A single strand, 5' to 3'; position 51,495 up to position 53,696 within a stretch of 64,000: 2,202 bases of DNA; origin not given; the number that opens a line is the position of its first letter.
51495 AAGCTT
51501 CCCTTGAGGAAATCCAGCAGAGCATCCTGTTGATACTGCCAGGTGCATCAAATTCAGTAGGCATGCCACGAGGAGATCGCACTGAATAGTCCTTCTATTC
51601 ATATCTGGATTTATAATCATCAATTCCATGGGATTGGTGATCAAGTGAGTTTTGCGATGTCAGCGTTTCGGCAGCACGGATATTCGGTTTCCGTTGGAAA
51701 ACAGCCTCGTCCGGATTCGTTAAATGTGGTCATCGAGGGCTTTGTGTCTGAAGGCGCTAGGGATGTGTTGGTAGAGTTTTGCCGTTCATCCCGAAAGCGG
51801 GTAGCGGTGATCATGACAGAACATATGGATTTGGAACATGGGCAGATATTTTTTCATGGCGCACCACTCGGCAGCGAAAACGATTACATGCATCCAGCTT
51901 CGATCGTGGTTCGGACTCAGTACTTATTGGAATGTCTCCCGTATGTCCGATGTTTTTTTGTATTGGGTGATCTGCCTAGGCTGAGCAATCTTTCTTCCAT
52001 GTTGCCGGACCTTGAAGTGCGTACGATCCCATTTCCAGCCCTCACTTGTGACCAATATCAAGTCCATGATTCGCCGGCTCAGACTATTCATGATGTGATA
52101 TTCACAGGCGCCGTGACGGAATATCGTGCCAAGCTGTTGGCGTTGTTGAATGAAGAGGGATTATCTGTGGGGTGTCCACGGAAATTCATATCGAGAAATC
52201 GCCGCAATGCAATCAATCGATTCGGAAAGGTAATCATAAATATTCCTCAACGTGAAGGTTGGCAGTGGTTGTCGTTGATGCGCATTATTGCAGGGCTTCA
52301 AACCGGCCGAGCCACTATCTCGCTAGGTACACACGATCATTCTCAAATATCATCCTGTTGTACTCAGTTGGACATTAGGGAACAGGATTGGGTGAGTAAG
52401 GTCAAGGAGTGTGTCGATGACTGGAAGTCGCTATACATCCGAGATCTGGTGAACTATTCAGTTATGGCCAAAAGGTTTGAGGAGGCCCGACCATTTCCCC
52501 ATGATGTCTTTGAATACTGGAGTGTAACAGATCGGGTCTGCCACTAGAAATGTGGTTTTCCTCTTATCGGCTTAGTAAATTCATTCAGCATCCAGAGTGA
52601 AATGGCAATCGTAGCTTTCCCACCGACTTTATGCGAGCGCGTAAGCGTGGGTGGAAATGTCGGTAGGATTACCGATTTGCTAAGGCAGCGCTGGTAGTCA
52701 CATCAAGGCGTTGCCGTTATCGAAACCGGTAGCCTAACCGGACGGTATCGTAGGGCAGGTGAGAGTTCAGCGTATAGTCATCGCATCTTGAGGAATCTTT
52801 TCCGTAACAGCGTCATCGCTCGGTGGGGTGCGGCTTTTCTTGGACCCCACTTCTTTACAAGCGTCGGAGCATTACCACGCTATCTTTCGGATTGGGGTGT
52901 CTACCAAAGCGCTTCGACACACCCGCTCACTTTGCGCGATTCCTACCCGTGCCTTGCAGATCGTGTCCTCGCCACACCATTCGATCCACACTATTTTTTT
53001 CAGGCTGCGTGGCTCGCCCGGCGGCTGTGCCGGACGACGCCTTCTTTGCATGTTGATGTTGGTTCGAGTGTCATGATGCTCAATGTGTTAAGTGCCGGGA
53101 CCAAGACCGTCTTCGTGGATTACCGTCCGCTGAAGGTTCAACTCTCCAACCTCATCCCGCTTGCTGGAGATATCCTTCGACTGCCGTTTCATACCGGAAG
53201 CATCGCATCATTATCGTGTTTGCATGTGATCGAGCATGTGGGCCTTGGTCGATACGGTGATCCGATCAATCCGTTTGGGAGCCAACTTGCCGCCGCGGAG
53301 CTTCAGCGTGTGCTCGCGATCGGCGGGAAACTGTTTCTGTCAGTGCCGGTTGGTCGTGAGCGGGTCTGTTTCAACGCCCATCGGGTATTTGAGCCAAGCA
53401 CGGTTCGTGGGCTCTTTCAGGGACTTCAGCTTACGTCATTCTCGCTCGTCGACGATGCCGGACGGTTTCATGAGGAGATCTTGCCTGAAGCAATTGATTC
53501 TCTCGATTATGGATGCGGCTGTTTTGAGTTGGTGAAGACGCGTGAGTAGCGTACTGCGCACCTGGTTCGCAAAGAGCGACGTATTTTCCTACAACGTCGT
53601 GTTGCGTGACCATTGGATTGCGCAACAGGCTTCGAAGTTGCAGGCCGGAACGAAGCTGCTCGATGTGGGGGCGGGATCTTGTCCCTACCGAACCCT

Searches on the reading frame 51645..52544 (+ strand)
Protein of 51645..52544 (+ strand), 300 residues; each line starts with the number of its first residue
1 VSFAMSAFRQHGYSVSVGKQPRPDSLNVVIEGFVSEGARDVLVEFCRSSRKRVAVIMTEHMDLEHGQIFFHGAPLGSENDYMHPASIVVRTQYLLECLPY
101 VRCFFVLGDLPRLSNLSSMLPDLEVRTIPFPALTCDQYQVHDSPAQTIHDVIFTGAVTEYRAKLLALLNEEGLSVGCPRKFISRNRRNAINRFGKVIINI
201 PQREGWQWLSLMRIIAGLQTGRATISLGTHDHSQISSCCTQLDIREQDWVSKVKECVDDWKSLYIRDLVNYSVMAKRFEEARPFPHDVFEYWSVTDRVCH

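Call 3: search_protein_families(library=pfam, proteins=[window:51645-52544:+], max_evalue=1)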
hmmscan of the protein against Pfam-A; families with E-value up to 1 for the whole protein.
window:51645-52544:+ (300 aa): 0 families

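Call 15: search_protein_families(library=ncbifam, proteins=[window:51645-52544:+], max_evalue=1)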
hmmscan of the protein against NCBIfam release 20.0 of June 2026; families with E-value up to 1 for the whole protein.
window:51645-52544:+ (300 aa): 1 family
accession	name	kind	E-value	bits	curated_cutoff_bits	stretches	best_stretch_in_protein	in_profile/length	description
NF002619.0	PRK02271.1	equivalog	0.22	10.8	276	1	193-272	58-133/329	5,10-methylenetetrahydromethanopterin reductase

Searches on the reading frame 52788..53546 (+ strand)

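Call 82: search_protein_families(library=pfam, proteins=[window:52788-53546:+], max_evalue=0.001)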
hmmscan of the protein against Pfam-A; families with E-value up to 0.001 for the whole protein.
window:52788-53546:+ (253 aa): 1 family
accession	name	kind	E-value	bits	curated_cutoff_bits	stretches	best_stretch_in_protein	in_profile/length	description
PF03269.20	DUF268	-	3.5e-14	53.5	25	1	144-215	68-139/176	Caenorhabditis protein of unknown function, DUF268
